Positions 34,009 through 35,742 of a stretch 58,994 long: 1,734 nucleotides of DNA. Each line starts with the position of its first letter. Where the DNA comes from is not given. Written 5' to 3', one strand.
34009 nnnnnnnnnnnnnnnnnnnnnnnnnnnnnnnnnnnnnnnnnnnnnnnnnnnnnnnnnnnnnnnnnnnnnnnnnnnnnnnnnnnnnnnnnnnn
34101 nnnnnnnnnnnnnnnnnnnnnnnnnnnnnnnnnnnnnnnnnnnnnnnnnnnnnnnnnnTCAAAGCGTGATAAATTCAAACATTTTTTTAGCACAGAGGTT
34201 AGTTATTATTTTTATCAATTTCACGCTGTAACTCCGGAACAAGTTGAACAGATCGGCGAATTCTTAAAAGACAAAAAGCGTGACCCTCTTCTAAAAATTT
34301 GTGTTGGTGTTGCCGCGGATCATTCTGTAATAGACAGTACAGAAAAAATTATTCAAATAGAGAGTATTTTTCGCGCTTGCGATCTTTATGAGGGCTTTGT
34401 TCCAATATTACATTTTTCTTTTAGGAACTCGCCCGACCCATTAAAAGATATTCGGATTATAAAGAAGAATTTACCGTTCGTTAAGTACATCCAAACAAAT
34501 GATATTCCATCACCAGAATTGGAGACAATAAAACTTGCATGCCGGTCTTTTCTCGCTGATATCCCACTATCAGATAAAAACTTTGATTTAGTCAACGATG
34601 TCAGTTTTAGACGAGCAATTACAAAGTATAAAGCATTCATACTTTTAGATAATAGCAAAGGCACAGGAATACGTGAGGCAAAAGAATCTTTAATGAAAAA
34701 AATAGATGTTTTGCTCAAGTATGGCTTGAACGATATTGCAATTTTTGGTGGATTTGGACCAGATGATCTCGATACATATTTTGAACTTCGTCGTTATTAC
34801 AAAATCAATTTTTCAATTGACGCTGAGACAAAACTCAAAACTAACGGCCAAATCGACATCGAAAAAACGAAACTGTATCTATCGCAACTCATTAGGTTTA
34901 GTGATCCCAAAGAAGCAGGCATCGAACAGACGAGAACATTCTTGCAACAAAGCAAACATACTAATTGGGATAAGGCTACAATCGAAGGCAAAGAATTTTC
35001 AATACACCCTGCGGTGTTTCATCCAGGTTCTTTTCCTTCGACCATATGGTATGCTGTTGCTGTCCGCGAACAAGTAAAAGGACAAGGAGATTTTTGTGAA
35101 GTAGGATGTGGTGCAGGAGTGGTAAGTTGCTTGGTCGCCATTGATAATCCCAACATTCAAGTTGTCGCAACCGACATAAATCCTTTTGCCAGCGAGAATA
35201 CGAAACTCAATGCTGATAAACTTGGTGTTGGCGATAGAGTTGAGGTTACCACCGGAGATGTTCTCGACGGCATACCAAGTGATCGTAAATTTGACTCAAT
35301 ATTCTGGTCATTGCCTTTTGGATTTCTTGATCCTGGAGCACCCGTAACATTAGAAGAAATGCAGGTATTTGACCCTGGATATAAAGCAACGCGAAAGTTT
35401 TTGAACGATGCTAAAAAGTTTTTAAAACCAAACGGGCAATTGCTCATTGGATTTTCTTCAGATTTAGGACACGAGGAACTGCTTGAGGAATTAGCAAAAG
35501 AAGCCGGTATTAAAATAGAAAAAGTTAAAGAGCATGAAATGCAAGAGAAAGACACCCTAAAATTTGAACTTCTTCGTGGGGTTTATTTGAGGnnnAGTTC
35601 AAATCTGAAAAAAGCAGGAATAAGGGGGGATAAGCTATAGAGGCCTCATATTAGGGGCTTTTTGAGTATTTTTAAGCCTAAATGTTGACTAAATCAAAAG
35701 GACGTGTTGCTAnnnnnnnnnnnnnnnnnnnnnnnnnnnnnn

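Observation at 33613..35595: RibA fused to a TrpF-like barrel and a HemK-like methyltransferase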

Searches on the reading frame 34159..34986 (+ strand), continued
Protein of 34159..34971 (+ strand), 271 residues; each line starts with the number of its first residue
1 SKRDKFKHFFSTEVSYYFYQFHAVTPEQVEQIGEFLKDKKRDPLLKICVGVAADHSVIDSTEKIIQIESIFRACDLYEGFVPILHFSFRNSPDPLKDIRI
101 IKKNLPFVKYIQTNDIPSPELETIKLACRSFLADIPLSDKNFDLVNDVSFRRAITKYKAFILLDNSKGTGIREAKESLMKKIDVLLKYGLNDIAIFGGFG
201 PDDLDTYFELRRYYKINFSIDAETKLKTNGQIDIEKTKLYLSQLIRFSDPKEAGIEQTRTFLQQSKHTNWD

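Call 76: search_protein_families(library=ncbifam, proteins=[L027:10030-10788:+, L080:5002-5703:+, L095:5303-6307:-, L095:6440-7750:+], max_evalue=0.001)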
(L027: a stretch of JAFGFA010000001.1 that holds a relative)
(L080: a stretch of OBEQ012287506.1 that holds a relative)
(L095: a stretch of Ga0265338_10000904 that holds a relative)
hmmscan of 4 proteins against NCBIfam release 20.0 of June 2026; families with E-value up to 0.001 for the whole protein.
L027:10030-10788:+ (252 aa): 19 families
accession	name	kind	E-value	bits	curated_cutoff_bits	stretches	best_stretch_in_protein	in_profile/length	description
NF043040.1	corrin_prot_MT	hypoth_equivalog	3.4e-12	46.3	180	1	53-154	34-146/216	corrinoid protein-associated methyltransferase CpaM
TIGR01983.1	UbiG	equivalog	8e-10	38.4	102.95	1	26-164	45-160/228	bifunctional 2-polyprenyl-6-hydroxyphenol methylase/3-demethylubiquinol 3-O-methyltransferase UbiG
TIGR02072.1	BioC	equivalog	1.2e-09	38.4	184.95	1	60-224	35-197/244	malonyl-ACP O-methyltransferase BioC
NF045667.1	MTase_DVU1556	equivalog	1.6e-09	37.5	155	1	56-154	19-118/213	DVU_1556 family methyltransferase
NF008992.0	PRK12335.1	equivalog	2.4e-08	33.5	303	1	56-151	119-219/289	SAM-dependent methyltransferase TehB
TIGR02021.1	BchM-ChlM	equivalog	3.3e-08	33.2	158.9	1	58-129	53-130/218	magnesium protoporphyrin IX methyltransferase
NF008686.0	PRK11705.1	equivalog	1.2e-07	31.1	400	1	57-163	165-273/383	cyclopropane fatty acyl phospholipid synthase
NF002463.0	PRK01683.1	equivalog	2.7e-07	30.5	297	1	59-143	31-119/258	trans-aconitate 2-methyltransferase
NF008405.0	PRK11207.1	equivalog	8.7e-07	28.6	218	1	59-151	30-128/198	tellurite resistance methyltransferase TehB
TIGR00477.1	tehB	equivalog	9.2e-07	28.4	219.5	1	61-134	75-154/238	tellurite resistance methyltransferase TehB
NF051855.1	GlySarMtaseBact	equivalog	3.3e-05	23.6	350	1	30-99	24-93/259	glycine/sarcosine N-methyltransferase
NF001241.0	PRK00216.1-2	equivalog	3.6e-05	23.5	327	1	56-139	48-134/231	demethylmenaquinone methyltransferase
NF007610.0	PRK10258.1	equivalog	4.7e-05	22.8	342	1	61-125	44-111/251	malonyl-ACP O-methyltransferase BioC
NF045882.1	PLipidMtase_Leg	equivalog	7.1e-05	22.7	390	1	55-101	37-83/207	phospholipid N-methyltransferase PmtA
TIGR01934.1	MenG_MenH_UbiE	subfamily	0.00017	21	158.35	1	58-127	38-116/223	ubiquinone/menaquinone biosynthesis methyltransferase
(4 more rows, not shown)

L080:5002-5703:+ (233 aa): 0 families

L095:5303-6307:- (334 aa): 4 families
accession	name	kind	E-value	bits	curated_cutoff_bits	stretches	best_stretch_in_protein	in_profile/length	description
TIGR00755.1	ksgA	equivalog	2.2e-22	79.6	171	1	45-259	7-207/256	16S rRNA (adenine(1518)-N(6)/adenine(1519)-N(6))-dimethyltransferase RsmA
NF000499.2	Erm23S_rRNA_broad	equivalog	9.5e-14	51.4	212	1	45-239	1-173/244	23S ribosomal RNA methyltransferase Erm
NF011486.0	PRK14896.1-1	equivalog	1.8e-08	33.8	450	1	58-249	42-212/284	16S ribosomal RNA methyltransferase A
NF000337.1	erm_SHROVE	exception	3e-07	30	320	1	45-111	6-74/248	ErmE/ErmH/ErmO/ErmR family 23S rRNA (adenine(2058)-N(6))-methyltransferase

L095:6440-7750:+ (436 aa): 8 families
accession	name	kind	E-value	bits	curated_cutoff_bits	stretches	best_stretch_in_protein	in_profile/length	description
NF001591.0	PRK00393.1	subfamily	5.9e-71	238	148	1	7-193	9-195/199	GTP cyclohydrolase II RibA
TIGR00505.1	ribA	equivalog_domain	4.1e-68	228.7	205.85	1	7-191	5-190/191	GTP cyclohydrolase II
NF006803.0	PRK09311.1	equivalog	8.6e-68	229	569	1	7-191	217-403/417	bifunctional 3,4-dihydroxy-2-butanone-4-phosphate synthase/GTP cyclohydrolase II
NF006806.0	PRK09319.1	equivalog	1.4e-66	225.3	764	1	7-215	221-432/561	bifunctional 3,4-dihydroxy-2-butanone-4-phosphate synthase/GTP cyclohydrolase II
NF006805.0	PRK09318.1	equivalog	7e-65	219.5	486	1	6-190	196-378/387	bifunctional 3,4-dihydroxy-2-butanone-4-phosphate synthase/GTP cyclohydrolase II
NF006456.0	PRK08815.1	equivalog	1e-54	186.3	464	1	26-190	199-363/376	GTP cyclohydrolase II RibA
NF010626.1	PRK14019.1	equivalog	1e-10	41.1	513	1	9-165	212-359/364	bifunctional 3,4-dihydroxy-2-butanone-4-phosphate synthase/GTP cyclohydrolase II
NF005536.0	PRK07198.1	equivalog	1.4e-06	27.5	403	1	41-169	237-376/419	GTP cyclohydrolase II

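Call 89: search_protein_families(library=pfam, proteins=[L080:5002-5703:+, L030:7224-9425:+, L084:5796-6521:+, L036:9332-10012:+, L033:8680-9375:-], max_evalue=0.1)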
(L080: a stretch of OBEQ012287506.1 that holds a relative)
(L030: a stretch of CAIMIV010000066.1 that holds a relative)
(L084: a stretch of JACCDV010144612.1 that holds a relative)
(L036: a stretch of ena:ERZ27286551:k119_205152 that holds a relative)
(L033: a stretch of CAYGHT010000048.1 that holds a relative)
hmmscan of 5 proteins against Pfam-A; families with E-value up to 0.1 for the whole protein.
L080:5002-5703:+ (233 aa): 1 family
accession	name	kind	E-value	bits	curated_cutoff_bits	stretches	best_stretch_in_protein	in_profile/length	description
PF00891.24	Methyltransf_2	-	0.071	12.9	22.3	0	27-134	50-165/210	O-methyltransferase domain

L030:7224-9425:+ (733 aa): 6 families
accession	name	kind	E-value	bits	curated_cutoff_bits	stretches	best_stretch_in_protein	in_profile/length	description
PF00925.25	GTP_cyclohydro2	-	9e-54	181.9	23.3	1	77-239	3-164/165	GTP cyclohydrolase II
PF01381.28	HTH_3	-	3.7e-08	33.7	23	1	8-60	1-53/55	Helix-turn-helix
PF13489.12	Methyltransf_23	-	1.5e-05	25.2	27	1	537-640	20-123/164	Methyltransferase domain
PF12844.13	HTH_19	-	0.0017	18.7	30.2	1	7-64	3-60/64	Helix-turn-helix domain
PF13560.12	HTH_31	-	0.0026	18.5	27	1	7-61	5-60/64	Helix-turn-helix domain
PF08242.18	Methyltransf_12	-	0.0099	17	30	0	544-621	1-84/98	Methyltransferase domain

L084:5796-6521:+ (241 aa): 12 families
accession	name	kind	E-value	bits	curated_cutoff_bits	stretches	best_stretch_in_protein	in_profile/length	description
PF08241.18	Methyltransf_11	-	7e-18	65.5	21.2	1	53-145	2-94/95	Methyltransferase domain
PF13649.12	Methyltransf_25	-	1e-15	58.6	27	1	52-142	2-97/97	Methyltransferase domain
PF13847.12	Methyltransf_31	-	2.5e-14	53.6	27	1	47-152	3-117/145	Methyltransferase domain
PF13489.12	Methyltransf_23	-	2.7e-09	37.4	27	1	31-169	5-124/164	Methyltransferase domain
PF08242.18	Methyltransf_12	-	4.5e-09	37.4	30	1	53-144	2-98/98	Methyltransferase domain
PF01209.24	Ubie_methyltran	-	2.5e-07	30.7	20.1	1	36-147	36-152/233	ubiE/COQ5 methyltransferase family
PF03848.20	TehB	-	0.0088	15.9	20.4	1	44-139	27-125/193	Tellurite resistance protein TehB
PF05891.18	Methyltransf_PK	-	0.0095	15.9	27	1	45-145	53-158/218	AdoMet dependent proline di-methyltransferase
PF02353.26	CMAS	-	0.013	15.3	27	1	47-146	62-164/273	Mycolic acid cyclopropane synthetase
PF01135.25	PCMT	-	0.017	15.3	20.3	1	47-95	73-124/210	Protein-L-isoaspartate(D-aspartate) O-methyltransferase (PCMT)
PF13679.12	Methyltransf_32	-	0.018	15.5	27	1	44-94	22-78/143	Methyltransferase domain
PF03141.22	Methyltransf_29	-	0.052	12.6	23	1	95-147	168-218/506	Putative S-adenosyl-L-methionine-dependent methyltransferase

L036:9332-10012:+ (226 aa): 23 families
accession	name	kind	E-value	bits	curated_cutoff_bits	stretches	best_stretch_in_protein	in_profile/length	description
PF05175.20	MTS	-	2.1e-15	57.2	23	1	30-198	2-155/170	Methyltransferase small domain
PF13847.12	Methyltransf_31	-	9.8e-11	42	27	1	59-180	2-129/145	Methyltransferase domain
PF12847.13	Methyltransf_18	-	1.6e-10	41.7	27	1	55-133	9-87/151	Methyltransferase domain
PF06325.19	PrmA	-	2.1e-08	34.5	22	1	47-132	148-230/296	Ribosomal protein L11 methyltransferase (PrmA)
PF08242.18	Methyltransf_12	-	8.3e-08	33.3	30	1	65-134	1-71/98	Methyltransferase domain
PF13649.12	Methyltransf_25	-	1.1e-07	32.8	27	1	65-142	2-78/97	Methyltransferase domain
PF10294.15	Methyltransf_16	-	2.4e-05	24.6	21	1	58-118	44-105/174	Lysine methyltransferase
PF08241.18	Methyltransf_11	-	2.9e-05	25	21.2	1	65-142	1-74/95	Methyltransferase domain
PF09445.16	Methyltransf_15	-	0.00041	20.4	22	1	84-142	22-85/165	RNA cap guanine-N2 methyltransferase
PF02475.24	TRM5-TYW2_MTfase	-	0.00054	20.4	28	1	56-132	32-108/164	TRM5/TYW2 methyltransferase domain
PF04816.18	TrmK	-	0.00061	19.8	27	1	65-127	2-64/205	tRNA (adenine(22)-N(1))-methyltransferase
PF06080.18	DUF938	-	0.00079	19.7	27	1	50-119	14-87/202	Protein of unknown function (DUF938)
PF01135.25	PCMT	-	0.00092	19.5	20.3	1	49-132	61-146/210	Protein-L-isoaspartate(D-aspartate) O-methyltransferase (PCMT)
PF13489.12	Methyltransf_23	-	0.001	19.3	27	1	54-190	17-123/164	Methyltransferase domain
PF03602.21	Cons_hypoth95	-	0.0016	18.6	24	1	62-153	43-141/182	Conserved hypothetical protein 95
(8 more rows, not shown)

L033:8680-9375:- (231 aa): 16 families
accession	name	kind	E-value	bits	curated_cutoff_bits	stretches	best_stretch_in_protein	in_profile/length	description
PF05175.20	MTS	-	4.8e-13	49.5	23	1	33-185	3-142/170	Methyltransferase small domain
PF13847.12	Methyltransf_31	-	2.3e-09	37.5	27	1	60-202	2-129/145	Methyltransferase domain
PF13649.12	Methyltransf_25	-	2.8e-08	34.8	27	1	66-145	2-82/97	Methyltransferase domain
PF08241.18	Methyltransf_11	-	4.9e-07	30.7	21.2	1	66-144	1-77/95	Methyltransferase domain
PF06325.19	PrmA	-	8.1e-07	29.3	22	1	62-134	162-233/296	Ribosomal protein L11 methyltransferase (PrmA)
PF03602.21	Cons_hypoth95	-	2e-05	24.8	24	1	60-144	40-131/182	Conserved hypothetical protein 95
PF08242.18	Methyltransf_12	-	6.6e-05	24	30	1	66-146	1-84/98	Methyltransferase domain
PF01135.25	PCMT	-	0.0012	19.1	20.3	1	57-116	69-131/210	Protein-L-isoaspartate(D-aspartate) O-methyltransferase (PCMT)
PF01728.25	FtsJ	-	0.0017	18.7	24.1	1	59-173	19-136/181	FtsJ-like methyltransferase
PF13489.12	Methyltransf_23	-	0.0022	18.2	27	1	59-182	20-117/164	Methyltransferase domain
PF10354.15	BMT5-like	-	0.0023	18.7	24.7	1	108-204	68-151/168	rRNA (uridine-N3-)-methyltransferase BTM5-like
PF05971.18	Methyltransf_10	-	0.0037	17.1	23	1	62-138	103-188/299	RNA methyltransferase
PF04816.18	TrmK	-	0.0066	16.4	27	1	68-131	4-70/205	tRNA (adenine(22)-N(1))-methyltransferase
PF12847.13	Methyltransf_18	-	0.0081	16.6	27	1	60-131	13-86/151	Methyltransferase domain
PF10294.15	Methyltransf_16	-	0.024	14.8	21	1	64-113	49-102/174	Lysine methyltransferase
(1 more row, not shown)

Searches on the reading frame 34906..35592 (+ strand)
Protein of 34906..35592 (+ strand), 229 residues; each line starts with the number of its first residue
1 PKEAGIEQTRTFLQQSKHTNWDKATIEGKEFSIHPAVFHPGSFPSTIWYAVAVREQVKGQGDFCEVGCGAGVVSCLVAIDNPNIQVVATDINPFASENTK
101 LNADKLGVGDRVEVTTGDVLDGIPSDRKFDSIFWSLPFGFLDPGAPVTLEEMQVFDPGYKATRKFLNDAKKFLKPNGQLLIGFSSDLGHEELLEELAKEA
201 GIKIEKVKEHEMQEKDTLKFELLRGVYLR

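Call 52: search_solved_structures(query=window:34906-35592:+, max_evalue=0.001, show_alignments=2)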
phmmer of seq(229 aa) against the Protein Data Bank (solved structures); distinct sequences matched with E-value up to 0.001: 12.
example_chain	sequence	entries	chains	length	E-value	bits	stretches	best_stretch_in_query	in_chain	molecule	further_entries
23ks_A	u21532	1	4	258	1.3e-06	31.3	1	64-148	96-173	Release factor glutamine methyltransferase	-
23lq_B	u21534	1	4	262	1.3e-06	31.2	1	64-148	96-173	Putative oxidase > apramycin biosynthesisN-methyltransferase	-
3mgg_A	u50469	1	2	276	1.3e-05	27.9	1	63-159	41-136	Methyltransferase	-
3egi_A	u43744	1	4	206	3.5e-05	26.5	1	65-178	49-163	Trimethylguanosine synthase homolog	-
3gdh_A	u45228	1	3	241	5.3e-05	26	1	65-177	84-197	Trimethylguanosine synthase homolog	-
4dcm_A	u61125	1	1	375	6.8e-05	25.6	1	55-138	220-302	Ribosomal RNA large subunit methyltransferase G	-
3evz_A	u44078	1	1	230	8.3e-05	25.3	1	38-205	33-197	methyltransferase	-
1f38_A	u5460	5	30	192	0.00056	22.6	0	58-122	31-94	PRECORRIN-8W DECARBOXYLASE | Precorrin-6y methyltransferase/putative decarboxylase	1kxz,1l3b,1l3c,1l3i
1sg9_A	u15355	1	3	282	0.00069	22.3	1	28-133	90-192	hemK protein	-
1nv8_A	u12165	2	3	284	0.0007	22.3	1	28-133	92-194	hemK protein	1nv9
9l4q_A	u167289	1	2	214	0.00075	22.2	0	88-204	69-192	Methyltransferase small domain-containing protein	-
1vq1_A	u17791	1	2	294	0.00076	22.2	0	28-133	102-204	N5-glutamine methyltransferase, HemK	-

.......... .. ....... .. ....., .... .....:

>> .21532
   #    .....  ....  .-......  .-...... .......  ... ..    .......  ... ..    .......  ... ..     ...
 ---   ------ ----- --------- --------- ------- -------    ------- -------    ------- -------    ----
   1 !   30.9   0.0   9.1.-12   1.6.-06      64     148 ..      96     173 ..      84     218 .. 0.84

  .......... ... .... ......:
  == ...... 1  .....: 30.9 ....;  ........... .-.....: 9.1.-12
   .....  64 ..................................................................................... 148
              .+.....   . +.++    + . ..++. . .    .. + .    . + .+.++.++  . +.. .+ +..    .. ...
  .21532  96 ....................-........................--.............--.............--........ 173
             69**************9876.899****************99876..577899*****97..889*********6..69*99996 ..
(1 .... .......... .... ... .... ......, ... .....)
